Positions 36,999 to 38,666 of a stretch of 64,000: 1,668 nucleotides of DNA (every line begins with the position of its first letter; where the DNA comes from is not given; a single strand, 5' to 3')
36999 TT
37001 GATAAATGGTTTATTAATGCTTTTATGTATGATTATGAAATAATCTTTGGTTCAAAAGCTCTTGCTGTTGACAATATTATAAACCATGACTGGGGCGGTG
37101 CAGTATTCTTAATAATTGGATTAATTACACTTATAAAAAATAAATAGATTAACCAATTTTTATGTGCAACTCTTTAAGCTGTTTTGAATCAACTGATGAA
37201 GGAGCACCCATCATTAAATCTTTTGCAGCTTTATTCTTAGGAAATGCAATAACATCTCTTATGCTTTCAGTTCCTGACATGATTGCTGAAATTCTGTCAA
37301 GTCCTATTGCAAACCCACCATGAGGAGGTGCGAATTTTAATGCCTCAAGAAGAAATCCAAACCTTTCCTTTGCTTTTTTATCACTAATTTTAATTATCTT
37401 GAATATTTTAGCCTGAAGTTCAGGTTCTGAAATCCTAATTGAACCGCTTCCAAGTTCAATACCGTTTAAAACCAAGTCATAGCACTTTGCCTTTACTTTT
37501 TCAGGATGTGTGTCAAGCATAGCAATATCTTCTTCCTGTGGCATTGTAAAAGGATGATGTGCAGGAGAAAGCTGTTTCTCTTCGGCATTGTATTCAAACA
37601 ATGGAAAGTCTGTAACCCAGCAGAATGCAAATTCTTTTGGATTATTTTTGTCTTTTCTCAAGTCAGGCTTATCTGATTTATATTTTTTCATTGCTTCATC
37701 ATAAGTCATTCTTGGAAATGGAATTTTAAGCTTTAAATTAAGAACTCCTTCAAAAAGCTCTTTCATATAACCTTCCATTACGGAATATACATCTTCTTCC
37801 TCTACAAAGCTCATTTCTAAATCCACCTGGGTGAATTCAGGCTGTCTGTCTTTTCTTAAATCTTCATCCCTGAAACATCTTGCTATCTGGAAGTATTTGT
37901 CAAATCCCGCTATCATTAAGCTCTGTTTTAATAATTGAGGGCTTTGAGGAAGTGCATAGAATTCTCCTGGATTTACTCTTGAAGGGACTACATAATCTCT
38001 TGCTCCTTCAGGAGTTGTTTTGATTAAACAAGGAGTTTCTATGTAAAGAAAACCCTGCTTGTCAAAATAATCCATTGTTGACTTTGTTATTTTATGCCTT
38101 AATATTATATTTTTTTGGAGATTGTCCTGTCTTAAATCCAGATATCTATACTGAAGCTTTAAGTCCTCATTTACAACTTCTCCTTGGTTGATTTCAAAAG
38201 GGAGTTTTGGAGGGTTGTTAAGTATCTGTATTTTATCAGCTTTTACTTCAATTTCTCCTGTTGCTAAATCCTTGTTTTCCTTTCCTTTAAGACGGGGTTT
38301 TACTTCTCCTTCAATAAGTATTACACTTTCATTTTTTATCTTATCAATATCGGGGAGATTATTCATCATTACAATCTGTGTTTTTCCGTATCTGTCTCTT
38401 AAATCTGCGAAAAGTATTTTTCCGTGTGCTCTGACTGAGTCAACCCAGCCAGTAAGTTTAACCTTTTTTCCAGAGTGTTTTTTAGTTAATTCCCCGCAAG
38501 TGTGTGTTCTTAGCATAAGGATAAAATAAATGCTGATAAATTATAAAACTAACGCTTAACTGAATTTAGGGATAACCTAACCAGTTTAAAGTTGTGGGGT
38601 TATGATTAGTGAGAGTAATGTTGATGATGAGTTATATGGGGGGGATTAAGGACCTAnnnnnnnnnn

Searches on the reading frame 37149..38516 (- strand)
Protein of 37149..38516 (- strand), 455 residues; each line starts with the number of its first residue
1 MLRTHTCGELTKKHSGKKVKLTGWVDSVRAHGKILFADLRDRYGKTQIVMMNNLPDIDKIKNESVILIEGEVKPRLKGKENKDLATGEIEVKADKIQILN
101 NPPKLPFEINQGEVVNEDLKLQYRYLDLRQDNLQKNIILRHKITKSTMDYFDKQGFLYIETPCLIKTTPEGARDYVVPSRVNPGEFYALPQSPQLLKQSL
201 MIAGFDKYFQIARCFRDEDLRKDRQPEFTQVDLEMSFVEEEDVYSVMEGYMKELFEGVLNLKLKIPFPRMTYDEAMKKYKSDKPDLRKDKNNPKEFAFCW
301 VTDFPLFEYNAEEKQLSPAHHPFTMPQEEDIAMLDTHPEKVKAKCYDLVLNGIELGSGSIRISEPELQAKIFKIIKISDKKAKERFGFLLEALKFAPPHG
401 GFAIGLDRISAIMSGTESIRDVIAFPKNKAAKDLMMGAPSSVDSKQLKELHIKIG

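Call 43: search_protein_families(library=pfam, proteins=[window:37149-38516:-], max_evalue=0.00001)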
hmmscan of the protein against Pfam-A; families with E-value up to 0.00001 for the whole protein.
window:37149-38516:- (455 aa): 2 families
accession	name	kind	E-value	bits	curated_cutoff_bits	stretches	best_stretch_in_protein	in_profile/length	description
PF00152.25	tRNA-synt_2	-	5.1e-119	397.3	25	1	116-429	1-308/308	tRNA synthetases class II (D, K and N)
PF01336.31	tRNA_anti-codon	-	9.4e-17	61.2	27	1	19-99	1-75/75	OB-fold nucleic acid binding domain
